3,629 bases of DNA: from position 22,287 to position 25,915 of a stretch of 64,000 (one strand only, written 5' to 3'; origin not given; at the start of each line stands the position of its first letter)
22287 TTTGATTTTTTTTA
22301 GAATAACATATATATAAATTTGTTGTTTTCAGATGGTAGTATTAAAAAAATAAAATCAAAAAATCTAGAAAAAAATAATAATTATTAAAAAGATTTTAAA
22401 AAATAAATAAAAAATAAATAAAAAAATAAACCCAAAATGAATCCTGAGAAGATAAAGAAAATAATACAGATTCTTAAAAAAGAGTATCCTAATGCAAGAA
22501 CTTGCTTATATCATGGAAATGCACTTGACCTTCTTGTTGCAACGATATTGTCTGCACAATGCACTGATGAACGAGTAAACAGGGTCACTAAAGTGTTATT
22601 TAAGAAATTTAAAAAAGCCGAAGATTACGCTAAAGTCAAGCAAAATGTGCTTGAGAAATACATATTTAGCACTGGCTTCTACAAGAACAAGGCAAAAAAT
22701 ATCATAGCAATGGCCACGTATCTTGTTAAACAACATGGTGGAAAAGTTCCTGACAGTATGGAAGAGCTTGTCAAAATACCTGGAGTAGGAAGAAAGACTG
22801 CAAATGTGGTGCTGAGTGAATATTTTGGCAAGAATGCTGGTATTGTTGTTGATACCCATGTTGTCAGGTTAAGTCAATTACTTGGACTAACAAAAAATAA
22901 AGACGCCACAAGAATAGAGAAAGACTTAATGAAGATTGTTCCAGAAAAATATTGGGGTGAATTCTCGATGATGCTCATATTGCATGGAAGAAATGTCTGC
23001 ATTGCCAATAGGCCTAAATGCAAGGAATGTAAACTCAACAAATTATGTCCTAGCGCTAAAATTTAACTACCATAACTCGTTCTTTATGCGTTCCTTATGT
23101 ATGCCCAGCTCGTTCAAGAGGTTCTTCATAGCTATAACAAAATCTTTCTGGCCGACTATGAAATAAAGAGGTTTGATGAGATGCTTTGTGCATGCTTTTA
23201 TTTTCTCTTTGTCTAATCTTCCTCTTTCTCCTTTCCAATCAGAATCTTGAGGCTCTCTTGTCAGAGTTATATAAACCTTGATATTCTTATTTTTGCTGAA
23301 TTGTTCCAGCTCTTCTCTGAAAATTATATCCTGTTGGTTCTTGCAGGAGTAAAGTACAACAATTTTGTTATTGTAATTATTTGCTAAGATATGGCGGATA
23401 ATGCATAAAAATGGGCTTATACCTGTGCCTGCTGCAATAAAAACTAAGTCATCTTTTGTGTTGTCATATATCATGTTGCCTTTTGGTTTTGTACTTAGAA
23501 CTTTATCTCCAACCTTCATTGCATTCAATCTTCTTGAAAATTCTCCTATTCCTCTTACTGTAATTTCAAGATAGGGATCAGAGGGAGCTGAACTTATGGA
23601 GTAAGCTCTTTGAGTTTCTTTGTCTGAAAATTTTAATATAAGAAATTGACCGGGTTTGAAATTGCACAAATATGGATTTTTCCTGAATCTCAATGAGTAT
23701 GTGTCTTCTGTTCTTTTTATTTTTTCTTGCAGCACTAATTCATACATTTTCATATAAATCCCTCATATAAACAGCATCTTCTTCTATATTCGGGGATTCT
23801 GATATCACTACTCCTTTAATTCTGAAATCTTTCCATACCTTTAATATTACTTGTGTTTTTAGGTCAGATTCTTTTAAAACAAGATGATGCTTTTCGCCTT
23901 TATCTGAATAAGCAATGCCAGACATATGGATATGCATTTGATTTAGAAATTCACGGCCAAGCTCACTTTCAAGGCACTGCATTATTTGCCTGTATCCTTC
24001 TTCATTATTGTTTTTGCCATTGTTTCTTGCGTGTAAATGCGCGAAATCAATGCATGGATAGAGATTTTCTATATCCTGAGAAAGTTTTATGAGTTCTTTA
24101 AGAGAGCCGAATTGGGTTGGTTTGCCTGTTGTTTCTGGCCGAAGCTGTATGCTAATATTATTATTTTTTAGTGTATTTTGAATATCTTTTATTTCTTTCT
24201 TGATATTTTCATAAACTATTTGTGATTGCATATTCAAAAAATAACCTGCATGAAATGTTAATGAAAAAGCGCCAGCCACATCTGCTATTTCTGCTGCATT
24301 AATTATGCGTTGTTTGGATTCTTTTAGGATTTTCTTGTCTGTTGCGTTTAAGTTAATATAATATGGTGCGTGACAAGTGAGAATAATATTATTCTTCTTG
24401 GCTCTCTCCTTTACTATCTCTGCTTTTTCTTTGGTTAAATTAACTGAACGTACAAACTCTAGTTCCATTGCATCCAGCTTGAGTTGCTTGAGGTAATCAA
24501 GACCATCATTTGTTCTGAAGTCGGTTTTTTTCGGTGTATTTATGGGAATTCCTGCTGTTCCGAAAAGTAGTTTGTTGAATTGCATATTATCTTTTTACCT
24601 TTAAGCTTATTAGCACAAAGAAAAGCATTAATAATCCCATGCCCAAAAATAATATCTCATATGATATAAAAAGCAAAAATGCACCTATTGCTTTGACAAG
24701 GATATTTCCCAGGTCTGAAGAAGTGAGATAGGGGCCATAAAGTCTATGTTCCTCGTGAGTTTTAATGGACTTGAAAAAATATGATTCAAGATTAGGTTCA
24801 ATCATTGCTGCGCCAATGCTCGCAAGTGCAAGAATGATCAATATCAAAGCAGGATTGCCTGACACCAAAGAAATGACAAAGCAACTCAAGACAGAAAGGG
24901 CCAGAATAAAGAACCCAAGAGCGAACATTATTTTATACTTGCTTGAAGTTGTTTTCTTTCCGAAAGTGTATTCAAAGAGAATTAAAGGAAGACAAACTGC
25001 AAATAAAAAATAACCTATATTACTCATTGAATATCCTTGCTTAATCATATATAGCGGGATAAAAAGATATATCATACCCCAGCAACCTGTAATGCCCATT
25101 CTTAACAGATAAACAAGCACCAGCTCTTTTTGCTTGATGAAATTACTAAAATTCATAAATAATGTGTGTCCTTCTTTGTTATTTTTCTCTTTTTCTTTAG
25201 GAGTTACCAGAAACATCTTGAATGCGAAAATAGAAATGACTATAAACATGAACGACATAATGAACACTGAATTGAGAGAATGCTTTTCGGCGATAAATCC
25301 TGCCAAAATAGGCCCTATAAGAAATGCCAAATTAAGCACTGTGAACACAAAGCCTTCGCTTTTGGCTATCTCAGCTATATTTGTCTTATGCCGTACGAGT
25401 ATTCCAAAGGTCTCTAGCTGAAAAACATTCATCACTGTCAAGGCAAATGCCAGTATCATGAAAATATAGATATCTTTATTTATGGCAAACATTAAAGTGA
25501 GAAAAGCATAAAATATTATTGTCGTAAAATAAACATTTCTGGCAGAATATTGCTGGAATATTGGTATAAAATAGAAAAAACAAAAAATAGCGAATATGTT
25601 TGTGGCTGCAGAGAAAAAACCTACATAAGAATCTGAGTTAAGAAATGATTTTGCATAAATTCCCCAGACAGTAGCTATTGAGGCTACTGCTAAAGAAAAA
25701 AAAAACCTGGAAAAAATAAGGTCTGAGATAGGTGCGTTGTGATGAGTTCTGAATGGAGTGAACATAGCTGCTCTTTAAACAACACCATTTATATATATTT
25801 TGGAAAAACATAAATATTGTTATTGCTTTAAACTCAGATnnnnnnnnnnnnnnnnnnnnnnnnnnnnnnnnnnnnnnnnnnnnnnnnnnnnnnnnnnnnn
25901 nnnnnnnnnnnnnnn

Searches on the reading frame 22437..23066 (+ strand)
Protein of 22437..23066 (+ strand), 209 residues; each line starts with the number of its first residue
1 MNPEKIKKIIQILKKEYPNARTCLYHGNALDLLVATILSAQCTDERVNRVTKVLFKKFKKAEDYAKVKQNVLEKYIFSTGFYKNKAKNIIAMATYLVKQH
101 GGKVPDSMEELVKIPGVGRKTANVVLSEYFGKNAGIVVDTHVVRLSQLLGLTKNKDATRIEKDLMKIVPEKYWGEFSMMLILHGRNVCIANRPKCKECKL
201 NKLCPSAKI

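Call 24: search_protein_families(library=pfam, proteins=[window:22437-23066:+], max_evalue=0.01)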
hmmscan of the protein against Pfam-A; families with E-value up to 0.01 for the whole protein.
window:22437-23066:+ (209 aa): 3 families
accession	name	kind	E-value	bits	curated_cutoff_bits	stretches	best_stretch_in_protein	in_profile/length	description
PF00730.31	HhH-GPD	-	4.1e-26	91.9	26.2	1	34-169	1-107/108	HhH-GPD superfamily base excision DNA repair protein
PF00633.29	HHH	-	1.6e-10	40.7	24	1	100-127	2-29/30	Helix-hairpin-helix motif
PF01367.25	5_3_exonuc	-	0.0095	16.9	40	0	106-168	15-77/97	5'-3' exonuclease, C-terminal SAM fold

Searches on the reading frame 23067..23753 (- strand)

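Call 24: search_protein_families(library=pfam, proteins=[window:23067-23753:-], max_evalue=0.01)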
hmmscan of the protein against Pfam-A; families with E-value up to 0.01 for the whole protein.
window:23067-23753:- (228 aa): 4 families
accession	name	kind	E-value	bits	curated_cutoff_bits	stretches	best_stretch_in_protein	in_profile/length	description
PF00175.26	NAD_binding_1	-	6.1e-18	65.9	22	1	105-207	1-105/109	Oxidoreductase NAD-binding domain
PF08030.17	NAD_binding_6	-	5.2e-08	33.5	22.2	1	101-172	2-82/156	Ferric reductase NAD binding domain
PF00970.30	FAD_binding_6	-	6.6e-07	30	21.1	1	7-96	3-99/99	Oxidoreductase FAD-binding domain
PF08022.18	FAD_binding_8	-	2.3e-05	24.9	22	1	16-79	14-81/109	FAD-binding domain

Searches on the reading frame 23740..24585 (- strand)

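Call 24: search_protein_families(library=pfam, proteins=[window:23740-24585:-], max_evalue=0.01)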
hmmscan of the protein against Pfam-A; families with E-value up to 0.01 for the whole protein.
window:23740-24585:- (281 aa): 1 family
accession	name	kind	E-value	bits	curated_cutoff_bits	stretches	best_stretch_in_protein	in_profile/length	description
PF01261.30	AP_endonuc_2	-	3.9e-26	92.7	31.1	1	29-267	1-232/249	Xylose isomerase-like TIM barrel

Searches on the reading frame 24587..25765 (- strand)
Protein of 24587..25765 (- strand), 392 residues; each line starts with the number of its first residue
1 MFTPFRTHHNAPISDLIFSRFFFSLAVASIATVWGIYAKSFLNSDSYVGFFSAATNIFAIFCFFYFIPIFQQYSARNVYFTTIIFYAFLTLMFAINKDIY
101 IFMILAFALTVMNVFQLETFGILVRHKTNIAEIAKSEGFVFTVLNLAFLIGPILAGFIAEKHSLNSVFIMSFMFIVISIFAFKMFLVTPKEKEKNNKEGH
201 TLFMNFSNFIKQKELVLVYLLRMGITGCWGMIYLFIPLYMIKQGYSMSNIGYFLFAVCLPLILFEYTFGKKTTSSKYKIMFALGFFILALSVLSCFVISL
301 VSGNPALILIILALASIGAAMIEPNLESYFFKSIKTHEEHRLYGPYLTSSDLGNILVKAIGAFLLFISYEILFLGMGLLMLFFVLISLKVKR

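Call 24: search_protein_families(library=pfam, proteins=[window:24587-25765:-], max_evalue=0.01)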
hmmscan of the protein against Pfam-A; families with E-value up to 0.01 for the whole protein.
window:24587-25765:- (392 aa): 2 families
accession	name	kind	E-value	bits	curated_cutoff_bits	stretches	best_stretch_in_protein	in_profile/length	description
PF07690.21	MFS_1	-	9e-31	107.5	33.4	2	16-356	1-345/347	Major Facilitator Superfamily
PF05977.19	MFS_3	-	2.5e-06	26.7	27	0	13-196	220-404/524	Transmembrane secretion effector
